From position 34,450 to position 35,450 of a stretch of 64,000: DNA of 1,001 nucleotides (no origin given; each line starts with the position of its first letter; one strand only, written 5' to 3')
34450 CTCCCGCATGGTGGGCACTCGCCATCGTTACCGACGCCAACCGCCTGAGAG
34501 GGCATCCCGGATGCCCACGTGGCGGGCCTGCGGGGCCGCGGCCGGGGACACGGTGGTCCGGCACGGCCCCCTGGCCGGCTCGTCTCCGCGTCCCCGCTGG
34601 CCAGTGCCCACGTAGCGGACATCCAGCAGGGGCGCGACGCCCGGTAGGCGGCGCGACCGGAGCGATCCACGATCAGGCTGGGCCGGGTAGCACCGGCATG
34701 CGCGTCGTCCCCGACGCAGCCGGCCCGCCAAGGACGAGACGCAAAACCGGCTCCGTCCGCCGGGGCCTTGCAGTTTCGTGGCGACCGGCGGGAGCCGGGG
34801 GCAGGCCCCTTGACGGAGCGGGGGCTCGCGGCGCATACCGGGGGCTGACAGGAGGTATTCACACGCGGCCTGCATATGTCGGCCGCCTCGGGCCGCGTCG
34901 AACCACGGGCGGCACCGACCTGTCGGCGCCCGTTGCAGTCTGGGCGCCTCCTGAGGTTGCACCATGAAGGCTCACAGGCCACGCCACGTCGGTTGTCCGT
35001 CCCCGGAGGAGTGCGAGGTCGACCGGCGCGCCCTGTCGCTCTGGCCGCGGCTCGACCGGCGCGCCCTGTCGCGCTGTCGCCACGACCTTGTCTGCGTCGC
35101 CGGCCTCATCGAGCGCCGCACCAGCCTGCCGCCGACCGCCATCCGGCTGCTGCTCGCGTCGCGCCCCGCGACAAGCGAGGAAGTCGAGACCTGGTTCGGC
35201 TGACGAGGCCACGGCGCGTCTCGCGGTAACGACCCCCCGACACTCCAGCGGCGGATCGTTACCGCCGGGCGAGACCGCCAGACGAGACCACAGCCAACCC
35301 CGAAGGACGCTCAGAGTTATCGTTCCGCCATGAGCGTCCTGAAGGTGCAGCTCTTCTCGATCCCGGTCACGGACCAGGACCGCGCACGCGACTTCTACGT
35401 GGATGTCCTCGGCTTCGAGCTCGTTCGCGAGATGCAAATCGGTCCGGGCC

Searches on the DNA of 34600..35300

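Call 67: search_rna_families(source=window, start=34600, end=35300, threshold=evalue, max_evalue=0.01, show_alignments=2)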
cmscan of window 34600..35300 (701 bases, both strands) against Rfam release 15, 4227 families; matches with E-value up to 0.01: 1.
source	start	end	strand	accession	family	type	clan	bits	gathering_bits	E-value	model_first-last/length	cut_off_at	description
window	34842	34929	+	RF03169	c-di-GMP-II-GAG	Cis-reg; riboswitch;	CL00127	57.6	40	9.3e-11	1-86/86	no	c-di-GMP-II-GAG riboswitch aptamer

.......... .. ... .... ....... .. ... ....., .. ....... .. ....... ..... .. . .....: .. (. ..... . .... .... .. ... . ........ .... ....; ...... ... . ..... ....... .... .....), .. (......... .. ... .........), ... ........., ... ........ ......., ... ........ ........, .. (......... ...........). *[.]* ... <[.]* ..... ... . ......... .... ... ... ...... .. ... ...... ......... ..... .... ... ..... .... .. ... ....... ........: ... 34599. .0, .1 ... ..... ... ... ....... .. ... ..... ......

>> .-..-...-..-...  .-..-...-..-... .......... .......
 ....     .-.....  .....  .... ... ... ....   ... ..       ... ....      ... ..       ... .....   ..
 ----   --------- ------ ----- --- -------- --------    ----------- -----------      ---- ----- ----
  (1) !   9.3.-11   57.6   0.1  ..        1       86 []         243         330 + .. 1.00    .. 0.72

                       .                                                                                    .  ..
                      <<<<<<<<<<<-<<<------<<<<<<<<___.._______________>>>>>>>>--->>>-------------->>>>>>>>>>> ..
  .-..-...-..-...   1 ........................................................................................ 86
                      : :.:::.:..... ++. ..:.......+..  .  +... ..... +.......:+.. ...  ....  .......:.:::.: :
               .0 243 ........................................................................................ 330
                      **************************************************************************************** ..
